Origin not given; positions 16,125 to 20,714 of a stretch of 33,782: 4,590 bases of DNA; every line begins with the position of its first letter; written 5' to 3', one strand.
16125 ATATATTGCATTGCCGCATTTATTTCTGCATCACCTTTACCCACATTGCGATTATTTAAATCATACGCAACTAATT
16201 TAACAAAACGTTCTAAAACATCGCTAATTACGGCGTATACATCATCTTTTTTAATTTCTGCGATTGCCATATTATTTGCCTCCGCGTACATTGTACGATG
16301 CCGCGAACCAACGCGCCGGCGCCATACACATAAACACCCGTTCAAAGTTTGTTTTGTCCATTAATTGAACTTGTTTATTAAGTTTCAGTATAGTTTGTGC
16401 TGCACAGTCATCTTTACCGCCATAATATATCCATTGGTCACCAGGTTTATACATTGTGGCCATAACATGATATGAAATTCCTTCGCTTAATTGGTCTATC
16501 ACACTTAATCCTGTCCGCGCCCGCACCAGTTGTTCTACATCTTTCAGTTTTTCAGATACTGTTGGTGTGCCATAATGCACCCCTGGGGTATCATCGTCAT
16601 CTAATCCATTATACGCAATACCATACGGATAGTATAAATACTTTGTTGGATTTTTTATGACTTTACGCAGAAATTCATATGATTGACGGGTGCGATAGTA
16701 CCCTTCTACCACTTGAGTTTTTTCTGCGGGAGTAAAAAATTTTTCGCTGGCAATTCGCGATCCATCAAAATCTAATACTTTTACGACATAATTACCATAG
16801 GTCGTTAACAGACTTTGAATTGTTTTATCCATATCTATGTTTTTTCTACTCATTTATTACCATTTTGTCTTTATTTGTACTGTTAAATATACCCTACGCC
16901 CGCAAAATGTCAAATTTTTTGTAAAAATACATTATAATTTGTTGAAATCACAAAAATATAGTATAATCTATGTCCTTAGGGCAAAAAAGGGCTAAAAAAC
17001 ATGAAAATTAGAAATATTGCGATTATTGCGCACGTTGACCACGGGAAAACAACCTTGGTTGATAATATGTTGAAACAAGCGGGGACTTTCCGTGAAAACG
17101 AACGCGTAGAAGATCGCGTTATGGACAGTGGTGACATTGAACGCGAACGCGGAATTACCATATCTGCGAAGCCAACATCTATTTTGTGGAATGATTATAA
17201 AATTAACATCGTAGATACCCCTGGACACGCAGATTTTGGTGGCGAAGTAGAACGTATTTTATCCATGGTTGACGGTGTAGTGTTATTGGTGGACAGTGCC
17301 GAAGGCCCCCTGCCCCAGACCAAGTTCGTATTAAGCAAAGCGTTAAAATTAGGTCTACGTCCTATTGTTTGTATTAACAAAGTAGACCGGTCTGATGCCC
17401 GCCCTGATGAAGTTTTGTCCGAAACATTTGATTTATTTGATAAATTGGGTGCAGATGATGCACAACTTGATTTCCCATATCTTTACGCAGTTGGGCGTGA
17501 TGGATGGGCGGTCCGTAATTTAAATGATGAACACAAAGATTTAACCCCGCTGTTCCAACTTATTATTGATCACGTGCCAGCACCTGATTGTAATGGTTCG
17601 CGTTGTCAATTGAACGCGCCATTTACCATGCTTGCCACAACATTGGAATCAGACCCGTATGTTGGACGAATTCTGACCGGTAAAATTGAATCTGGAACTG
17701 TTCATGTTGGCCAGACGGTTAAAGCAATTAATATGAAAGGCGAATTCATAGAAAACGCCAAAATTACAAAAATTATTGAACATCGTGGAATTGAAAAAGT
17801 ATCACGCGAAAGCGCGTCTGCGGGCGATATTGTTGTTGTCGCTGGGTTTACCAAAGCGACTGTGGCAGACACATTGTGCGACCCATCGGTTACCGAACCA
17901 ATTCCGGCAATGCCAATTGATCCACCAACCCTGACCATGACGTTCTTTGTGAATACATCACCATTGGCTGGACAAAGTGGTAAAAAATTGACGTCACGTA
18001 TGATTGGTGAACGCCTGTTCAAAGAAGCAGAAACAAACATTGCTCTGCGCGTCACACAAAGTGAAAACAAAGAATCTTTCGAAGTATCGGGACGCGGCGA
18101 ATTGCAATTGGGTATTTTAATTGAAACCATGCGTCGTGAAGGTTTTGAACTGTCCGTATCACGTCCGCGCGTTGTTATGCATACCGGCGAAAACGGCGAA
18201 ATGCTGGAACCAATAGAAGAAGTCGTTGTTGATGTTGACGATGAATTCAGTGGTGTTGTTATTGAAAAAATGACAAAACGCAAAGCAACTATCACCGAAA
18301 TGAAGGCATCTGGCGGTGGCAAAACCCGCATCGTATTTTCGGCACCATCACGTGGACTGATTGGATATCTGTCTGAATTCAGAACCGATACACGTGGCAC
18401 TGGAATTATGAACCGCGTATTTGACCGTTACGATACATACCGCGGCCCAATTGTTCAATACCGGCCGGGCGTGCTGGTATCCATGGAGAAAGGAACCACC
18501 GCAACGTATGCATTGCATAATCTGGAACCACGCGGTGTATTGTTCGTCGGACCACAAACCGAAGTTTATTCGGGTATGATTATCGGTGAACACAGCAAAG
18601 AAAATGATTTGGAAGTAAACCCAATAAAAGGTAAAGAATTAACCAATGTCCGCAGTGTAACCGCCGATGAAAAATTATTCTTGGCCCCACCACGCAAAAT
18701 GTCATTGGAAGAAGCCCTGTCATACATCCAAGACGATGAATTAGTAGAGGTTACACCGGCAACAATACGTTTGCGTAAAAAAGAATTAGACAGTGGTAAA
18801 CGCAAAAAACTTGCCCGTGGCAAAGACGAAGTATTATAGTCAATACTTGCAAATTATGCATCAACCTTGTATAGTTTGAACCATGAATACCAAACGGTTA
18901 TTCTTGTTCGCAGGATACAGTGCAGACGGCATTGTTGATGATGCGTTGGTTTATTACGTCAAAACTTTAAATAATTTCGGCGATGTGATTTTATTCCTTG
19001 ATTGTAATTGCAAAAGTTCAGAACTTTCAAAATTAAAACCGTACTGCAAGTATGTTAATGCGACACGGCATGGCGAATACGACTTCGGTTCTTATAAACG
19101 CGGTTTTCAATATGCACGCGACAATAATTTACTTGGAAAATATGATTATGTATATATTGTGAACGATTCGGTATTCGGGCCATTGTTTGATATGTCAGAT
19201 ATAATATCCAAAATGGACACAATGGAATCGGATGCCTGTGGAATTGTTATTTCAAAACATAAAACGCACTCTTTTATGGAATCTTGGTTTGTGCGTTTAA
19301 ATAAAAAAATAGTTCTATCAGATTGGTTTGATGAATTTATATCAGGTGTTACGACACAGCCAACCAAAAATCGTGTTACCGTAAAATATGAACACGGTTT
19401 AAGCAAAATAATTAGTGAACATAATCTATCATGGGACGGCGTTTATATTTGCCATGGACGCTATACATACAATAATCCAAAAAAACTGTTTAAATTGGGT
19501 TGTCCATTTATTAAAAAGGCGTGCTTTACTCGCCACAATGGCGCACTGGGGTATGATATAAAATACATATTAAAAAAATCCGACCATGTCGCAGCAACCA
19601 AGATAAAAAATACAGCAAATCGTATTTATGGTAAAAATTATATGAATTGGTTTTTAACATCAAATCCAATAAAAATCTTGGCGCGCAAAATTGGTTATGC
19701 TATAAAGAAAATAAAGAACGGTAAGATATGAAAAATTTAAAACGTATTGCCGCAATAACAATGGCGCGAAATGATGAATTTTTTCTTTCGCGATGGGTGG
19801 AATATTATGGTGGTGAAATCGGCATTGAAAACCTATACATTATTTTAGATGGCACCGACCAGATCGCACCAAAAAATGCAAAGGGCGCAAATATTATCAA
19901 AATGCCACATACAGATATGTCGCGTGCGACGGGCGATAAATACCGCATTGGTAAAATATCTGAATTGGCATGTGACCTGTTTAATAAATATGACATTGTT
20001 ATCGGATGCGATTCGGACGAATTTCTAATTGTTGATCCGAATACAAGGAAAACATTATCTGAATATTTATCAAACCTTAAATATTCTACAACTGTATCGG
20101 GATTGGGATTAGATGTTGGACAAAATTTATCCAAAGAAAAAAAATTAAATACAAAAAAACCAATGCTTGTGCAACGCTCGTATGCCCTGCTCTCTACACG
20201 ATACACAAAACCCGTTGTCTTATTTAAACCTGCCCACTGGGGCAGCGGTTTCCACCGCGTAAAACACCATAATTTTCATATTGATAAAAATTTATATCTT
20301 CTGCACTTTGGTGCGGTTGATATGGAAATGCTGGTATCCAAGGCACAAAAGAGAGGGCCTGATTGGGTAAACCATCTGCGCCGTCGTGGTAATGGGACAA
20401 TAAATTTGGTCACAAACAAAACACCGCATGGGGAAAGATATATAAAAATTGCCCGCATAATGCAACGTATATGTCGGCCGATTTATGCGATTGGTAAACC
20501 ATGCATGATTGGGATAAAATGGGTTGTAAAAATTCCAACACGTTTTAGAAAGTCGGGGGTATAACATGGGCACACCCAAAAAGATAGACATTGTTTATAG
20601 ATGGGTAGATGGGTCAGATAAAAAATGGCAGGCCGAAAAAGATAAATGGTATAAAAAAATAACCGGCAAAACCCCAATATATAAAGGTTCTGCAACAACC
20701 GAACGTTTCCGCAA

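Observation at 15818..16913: Self-contained two-gene orphan cassette wedged between serS and typA (top candidate for an undescribed system)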

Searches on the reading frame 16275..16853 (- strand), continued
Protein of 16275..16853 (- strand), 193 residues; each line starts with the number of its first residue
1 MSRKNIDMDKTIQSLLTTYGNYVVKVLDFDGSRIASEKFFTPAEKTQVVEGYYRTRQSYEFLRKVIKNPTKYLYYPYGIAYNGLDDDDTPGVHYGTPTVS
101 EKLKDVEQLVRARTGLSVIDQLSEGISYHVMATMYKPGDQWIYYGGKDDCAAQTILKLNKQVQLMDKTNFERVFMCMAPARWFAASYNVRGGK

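Call 71: find_encoding_contigs(protein=P0014, flank=6000, max_places=3)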
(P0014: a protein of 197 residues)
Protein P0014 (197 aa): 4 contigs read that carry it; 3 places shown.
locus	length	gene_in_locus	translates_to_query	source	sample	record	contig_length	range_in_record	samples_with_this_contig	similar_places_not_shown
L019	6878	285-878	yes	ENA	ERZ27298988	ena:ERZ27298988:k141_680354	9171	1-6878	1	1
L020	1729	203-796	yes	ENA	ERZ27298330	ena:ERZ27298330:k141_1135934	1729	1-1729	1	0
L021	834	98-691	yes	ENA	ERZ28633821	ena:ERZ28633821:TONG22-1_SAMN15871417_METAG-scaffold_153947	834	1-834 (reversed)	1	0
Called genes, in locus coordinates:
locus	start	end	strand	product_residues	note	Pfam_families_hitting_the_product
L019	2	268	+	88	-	?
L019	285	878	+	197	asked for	-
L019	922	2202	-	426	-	PF02403:Seryl_tRNA_N, PF00587:tRNA-synt_2b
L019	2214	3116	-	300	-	PF00890:FAD_binding_2 (faint), PF01266:DAO (faint), PF03486:HI0933_like (faint), PF05834:Lycopene_cycl (faint), PF07992:Pyr_redox_2, PF12831:FAD_oxidored (weak), PF13738:Pyr_redox_3, PF00070:Pyr_redox (weak)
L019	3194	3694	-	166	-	PF00226:DnaJ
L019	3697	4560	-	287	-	PF02899:Phage_int_SAM_1, PF00589:Phage_integrase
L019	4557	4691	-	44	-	-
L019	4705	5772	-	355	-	PF03739:LptF_LptG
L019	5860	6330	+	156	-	PF03449:GreA_GreB_N, PF01272:GreA_GreB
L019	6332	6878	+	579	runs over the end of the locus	PF02518:HATPase_c (weak), PF13589:HATPase_c_3, PF01119:DNA_mis_repair, PF08676:MutL_C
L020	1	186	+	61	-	?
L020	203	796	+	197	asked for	-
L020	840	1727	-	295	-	?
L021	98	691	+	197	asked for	-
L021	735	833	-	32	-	?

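Call 72: find_encoding_contigs(protein=P0021, flank=6000, max_places=3)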
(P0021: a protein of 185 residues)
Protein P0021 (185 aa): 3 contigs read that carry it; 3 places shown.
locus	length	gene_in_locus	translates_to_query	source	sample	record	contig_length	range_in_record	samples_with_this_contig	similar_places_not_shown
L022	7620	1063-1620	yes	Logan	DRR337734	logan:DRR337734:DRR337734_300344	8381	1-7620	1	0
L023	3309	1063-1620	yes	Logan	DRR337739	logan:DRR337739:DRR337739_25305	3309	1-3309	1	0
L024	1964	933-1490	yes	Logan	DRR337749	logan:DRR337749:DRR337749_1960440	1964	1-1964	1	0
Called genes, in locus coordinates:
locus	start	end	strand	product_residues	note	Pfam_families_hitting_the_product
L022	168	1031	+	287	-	-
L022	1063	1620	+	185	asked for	-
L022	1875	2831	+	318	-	-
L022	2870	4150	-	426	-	PF02403:Seryl_tRNA_N, PF00587:tRNA-synt_2b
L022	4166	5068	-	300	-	PF01266:DAO (faint), PF03486:HI0933_like (faint), PF07992:Pyr_redox_2, PF12831:FAD_oxidored (weak), PF13738:Pyr_redox_3, PF00070:Pyr_redox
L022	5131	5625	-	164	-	PF00226:DnaJ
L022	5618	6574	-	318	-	PF02899:Phage_int_SAM_1, PF00589:Phage_integrase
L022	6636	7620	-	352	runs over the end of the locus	PF03739:LptF_LptG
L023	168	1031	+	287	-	-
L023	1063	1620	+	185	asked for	-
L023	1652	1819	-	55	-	-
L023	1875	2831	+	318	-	-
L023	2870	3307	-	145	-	?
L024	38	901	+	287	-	-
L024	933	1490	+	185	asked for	-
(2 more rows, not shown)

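Call 73: find_encoding_contigs(protein=P0017, flank=6000, max_places=3)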
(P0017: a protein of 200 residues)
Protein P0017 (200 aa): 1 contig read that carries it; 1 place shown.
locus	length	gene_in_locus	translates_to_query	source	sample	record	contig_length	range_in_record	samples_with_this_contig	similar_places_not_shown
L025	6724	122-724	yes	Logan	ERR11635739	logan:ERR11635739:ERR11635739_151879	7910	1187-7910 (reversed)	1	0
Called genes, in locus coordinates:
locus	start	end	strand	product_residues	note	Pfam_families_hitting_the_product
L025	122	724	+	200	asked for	-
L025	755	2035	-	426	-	PF02403:Seryl_tRNA_N, PF00587:tRNA-synt_2b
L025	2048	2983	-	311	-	PF01946:Thi4 (faint), PF00890:FAD_binding_2 (faint), PF01134:GIDA (faint), PF01266:DAO (faint), PF03486:HI0933_like (faint), PF07992:Pyr_redox_2, PF13738:Pyr_redox_3, PF00070:Pyr_redox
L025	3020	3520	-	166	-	PF00226:DnaJ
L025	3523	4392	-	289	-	PF02899:Phage_int_SAM_1, PF00589:Phage_integrase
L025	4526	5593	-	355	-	PF03739:LptF_LptG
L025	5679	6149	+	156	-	PF03449:GreA_GreB_N, PF01272:GreA_GreB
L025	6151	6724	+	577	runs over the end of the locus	PF02518:HATPase_c (weak), PF13589:HATPase_c_3, PF01119:DNA_mis_repair, PF08676:MutL_C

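Call 82: search_protein_families(library=ncbifam, alignment_id=A4, max_evalue=0.05)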
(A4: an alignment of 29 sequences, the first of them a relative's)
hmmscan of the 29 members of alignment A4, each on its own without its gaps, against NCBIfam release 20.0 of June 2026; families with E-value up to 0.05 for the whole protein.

A. member 1, P0001 (193 aa): 1 family
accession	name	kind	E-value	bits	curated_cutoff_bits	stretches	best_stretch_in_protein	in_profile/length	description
NF005601.0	PRK07337.1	equivalog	0.0032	16.6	496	1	93-130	180-217/394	pyridoxal phosphate-dependent aminotransferase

B. families by the number of members that match (of 29 scanned): 5 families
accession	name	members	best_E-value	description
NF005601.0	PRK07337.1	1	0.0032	pyridoxal phosphate-dependent aminotransferase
TIGR01797.1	CM_P_1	1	0.021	chorismate mutase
NF009406.0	PRK12767.1-5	1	0.026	carbamoyl phosphate synthase-like protein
NF053695.1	EndNBax1SULTO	1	0.049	endonuclease Bax1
NF011664.0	PRK15084.1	1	0.05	formate hydrogenlyase maturation protein HycH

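Call 83: search_protein_families(library=phrogs, alignment_id=A4, max_evalue=0.05)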
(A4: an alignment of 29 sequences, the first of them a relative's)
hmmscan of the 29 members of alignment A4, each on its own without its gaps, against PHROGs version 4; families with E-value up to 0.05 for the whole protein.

A. member 1, P0001 (193 aa): 0 families

B. families by the number of members that match (of 29 scanned): 10 families
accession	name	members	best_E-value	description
phrog_10437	-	1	0.0034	-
phrog_11541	-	1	0.0097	-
phrog_3293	-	1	0.014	virion structural protein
phrog_37669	-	1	0.016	-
phrog_27725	-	1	0.027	-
phrog_37157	-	1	0.036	-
phrog_7415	-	1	0.042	-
phrog_3342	-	1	0.043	-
phrog_23041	-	1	0.047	-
phrog_22570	-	1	0.048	-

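Call 85: find_encoding_contigs(protein=P0009, flank=5000, max_places=2)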
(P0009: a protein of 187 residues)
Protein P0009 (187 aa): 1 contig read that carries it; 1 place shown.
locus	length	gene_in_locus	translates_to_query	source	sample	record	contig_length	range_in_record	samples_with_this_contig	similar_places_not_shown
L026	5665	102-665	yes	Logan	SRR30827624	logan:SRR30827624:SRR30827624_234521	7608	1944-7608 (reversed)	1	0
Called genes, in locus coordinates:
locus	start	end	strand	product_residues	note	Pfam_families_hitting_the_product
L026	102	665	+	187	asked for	-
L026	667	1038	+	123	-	-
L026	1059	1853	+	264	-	-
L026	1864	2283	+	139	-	-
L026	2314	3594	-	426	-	PF02403:Seryl_tRNA_N, PF00587:tRNA-synt_2b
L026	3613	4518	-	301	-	PF01266:DAO (faint), PF03486:HI0933_like (faint), PF07992:Pyr_redox_2, PF12831:FAD_oxidored (faint), PF13738:Pyr_redox_3, PF00070:Pyr_redox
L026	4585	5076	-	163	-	PF00226:DnaJ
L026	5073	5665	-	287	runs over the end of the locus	PF02899:Phage_int_SAM_1, PF00589:Phage_integrase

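Call 86: find_encoding_contigs(protein=P0010, flank=5000, max_places=2)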
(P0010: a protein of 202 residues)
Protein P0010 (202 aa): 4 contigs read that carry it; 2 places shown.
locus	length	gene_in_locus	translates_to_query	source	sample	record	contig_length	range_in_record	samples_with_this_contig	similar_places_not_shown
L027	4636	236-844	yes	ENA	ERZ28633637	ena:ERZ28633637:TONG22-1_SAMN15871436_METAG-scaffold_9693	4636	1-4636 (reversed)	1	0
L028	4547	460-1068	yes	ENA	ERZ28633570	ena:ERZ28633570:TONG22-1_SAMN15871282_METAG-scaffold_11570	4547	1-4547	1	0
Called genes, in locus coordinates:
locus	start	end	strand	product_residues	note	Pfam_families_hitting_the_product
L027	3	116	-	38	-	?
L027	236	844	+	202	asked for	-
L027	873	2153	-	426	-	PF02403:Seryl_tRNA_N, PF00587:tRNA-synt_2b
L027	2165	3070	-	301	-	PF01266:DAO (faint), PF03486:HI0933_like (faint), PF07992:Pyr_redox_2, PF12831:FAD_oxidored (weak), PF13738:Pyr_redox_3, PF00070:Pyr_redox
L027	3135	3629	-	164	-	PF00226:DnaJ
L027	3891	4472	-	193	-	-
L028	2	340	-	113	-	?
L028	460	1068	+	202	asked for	-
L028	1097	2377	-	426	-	PF02403:Seryl_tRNA_N, PF00587:tRNA-synt_2b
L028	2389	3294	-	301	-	PF01266:DAO (faint), PF03486:HI0933_like (faint), PF07992:Pyr_redox_2, PF12831:FAD_oxidored (weak), PF13738:Pyr_redox_3, PF00070:Pyr_redox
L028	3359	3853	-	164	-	PF00226:DnaJ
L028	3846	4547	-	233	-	?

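Call 87: find_encoding_contigs(protein=P0028, flank=5000, max_places=2)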
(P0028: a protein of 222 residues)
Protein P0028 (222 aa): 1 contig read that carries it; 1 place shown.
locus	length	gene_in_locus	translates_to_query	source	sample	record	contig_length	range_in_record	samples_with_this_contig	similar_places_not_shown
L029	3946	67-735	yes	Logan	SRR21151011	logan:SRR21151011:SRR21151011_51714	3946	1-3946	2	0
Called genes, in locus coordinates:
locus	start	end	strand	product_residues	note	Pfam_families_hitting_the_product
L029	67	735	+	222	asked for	-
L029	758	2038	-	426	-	PF02403:Seryl_tRNA_N, PF00587:tRNA-synt_2b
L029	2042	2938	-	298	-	PF00890:FAD_binding_2 (weak), PF01134:GIDA (faint), PF01266:DAO (faint), PF01946:Thi4 (faint), PF07992:Pyr_redox_2, PF12831:FAD_oxidored (weak), PF13738:Pyr_redox_3, PF00070:Pyr_redox, +1 more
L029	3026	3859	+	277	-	-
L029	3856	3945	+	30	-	?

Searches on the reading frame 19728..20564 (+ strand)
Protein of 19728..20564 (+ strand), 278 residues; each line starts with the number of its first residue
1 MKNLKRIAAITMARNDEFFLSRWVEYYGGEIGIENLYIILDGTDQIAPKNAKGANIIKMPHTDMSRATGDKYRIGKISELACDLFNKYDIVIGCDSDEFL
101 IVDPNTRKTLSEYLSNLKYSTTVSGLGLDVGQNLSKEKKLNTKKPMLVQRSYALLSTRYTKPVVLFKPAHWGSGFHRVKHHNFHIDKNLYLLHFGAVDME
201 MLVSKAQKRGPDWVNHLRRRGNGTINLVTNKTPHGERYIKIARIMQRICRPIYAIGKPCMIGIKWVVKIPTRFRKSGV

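Call 99: search_protein_families(library=pfam, proteins=[window:19728-20564:+], max_evalue=0.001)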
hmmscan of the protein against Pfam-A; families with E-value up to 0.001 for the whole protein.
window:19728-20564:+ (278 aa): 1 family
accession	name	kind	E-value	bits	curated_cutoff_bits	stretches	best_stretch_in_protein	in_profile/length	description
PF13704.12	Glyco_tranf_2_4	-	8.2e-11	42.7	27.5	1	14-113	1-97/98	Glycosyl transferase family 2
